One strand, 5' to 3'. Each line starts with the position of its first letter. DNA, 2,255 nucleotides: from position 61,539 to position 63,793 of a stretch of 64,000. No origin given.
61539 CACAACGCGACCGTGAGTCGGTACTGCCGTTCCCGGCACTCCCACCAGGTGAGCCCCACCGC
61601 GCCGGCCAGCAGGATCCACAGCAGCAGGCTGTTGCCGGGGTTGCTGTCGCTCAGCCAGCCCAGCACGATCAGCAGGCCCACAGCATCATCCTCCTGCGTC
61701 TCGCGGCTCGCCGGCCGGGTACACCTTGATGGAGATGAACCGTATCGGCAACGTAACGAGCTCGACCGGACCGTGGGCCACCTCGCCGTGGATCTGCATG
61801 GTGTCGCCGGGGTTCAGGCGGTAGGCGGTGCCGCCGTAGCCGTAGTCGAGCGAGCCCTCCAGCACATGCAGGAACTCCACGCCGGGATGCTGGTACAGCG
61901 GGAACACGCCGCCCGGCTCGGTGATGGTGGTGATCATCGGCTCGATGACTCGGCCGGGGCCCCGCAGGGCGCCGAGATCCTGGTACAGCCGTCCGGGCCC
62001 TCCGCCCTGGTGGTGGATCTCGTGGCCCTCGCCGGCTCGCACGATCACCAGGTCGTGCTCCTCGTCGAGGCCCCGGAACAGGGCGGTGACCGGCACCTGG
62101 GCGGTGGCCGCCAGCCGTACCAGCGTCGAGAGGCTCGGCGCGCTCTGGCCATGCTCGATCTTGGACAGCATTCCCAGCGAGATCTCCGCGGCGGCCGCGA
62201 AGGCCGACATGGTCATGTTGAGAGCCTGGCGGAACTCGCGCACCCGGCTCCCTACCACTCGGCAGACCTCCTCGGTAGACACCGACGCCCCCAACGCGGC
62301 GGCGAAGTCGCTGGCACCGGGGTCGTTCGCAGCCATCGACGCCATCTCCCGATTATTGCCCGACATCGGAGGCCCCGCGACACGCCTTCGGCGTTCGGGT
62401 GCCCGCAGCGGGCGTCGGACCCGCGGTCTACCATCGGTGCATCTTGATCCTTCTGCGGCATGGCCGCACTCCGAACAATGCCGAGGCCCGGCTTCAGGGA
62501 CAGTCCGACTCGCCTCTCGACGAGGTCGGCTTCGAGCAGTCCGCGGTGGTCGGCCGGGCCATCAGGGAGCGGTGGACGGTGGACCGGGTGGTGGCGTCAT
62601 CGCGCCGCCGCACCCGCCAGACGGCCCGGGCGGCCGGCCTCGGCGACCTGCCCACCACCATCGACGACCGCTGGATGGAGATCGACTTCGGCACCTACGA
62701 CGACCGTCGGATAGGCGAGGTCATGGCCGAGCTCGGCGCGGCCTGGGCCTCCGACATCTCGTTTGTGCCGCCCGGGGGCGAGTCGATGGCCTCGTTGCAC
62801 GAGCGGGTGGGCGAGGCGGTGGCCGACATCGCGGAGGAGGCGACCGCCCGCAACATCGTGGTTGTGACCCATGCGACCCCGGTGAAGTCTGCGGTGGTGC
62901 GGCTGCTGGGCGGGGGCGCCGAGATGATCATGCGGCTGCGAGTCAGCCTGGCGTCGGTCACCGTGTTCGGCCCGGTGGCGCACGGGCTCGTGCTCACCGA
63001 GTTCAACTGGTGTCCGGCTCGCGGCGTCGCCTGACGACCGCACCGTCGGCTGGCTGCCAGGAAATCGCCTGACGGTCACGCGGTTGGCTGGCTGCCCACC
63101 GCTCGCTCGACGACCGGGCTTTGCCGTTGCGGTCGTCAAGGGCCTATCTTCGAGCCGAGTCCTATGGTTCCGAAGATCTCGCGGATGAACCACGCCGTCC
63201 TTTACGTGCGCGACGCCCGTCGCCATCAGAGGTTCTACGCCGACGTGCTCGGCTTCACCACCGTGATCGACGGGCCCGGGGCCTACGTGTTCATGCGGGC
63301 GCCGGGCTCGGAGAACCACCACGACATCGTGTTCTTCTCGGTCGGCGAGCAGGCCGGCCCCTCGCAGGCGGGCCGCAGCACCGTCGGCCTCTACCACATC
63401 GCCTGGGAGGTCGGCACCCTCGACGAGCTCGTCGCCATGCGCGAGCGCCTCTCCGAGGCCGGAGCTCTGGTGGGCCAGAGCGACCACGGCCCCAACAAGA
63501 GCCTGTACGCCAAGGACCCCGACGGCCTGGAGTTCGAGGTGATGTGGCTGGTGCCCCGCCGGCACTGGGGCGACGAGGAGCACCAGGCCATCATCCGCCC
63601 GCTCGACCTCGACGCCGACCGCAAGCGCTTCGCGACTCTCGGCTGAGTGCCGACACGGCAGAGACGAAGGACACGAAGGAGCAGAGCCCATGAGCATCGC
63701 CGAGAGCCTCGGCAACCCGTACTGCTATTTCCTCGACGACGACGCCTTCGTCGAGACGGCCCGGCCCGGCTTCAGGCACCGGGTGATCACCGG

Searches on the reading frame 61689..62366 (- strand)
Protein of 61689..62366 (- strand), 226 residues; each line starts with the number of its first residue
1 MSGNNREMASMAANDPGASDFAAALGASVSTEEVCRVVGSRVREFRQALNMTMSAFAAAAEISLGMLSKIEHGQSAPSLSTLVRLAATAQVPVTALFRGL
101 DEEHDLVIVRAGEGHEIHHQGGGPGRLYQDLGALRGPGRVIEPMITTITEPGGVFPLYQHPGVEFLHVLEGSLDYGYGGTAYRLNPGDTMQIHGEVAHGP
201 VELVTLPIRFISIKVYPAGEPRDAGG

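Call 51: search_protein_families(library=pfam, proteins=[window:61689-62366:-], max_evalue=0.0001)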
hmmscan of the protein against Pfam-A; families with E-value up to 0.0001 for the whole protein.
window:61689-62366:- (226 aa): 4 families
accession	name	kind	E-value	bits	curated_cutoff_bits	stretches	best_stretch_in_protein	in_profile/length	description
PF07883.17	Cupin_2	-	1.3e-11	44.4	27.2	1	150-213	6-69/70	Cupin domain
PF01381.28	HTH_3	-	1.6e-11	44.5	23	1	42-94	1-53/55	Helix-turn-helix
PF13560.12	HTH_31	-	5.5e-07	30.2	27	1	39-93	3-58/64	Helix-turn-helix domain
PF12844.13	HTH_19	-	4.2e-06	27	30.2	1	39-101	1-63/64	Helix-turn-helix domain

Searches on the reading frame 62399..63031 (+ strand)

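Call 51: search_protein_families(library=pfam, proteins=[window:62399-63031:+], max_evalue=0.0001)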
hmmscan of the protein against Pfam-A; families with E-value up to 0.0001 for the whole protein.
window:62399-63031:+ (211 aa): 1 family
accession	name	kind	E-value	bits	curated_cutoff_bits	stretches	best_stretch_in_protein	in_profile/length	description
PF00300.27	His_Phos_1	-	2.2e-44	151.9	21.7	1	16-204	1-193/194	Histidine phosphatase superfamily (branch 1)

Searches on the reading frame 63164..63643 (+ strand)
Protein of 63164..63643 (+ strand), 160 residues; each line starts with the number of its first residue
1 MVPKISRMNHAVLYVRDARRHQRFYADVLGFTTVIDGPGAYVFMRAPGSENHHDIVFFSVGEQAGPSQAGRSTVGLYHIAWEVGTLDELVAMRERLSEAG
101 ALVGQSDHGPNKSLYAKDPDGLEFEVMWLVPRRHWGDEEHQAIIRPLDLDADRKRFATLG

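Call 51: search_protein_families(library=pfam, proteins=[window:63164-63643:+], max_evalue=0.0001)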
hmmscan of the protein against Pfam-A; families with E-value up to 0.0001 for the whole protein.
window:63164-63643:+ (160 aa): 2 families
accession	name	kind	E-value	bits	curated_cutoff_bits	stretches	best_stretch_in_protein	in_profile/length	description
PF00903.31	Glyoxalase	-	6.6e-15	56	20.6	1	7-126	1-121/121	Glyoxalase/Bleomycin resistance protein/Dioxygenase superfamily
PF18029.7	Glyoxalase_6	-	2.6e-08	34.9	23.6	1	12-127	3-106/106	Glyoxalase-like domain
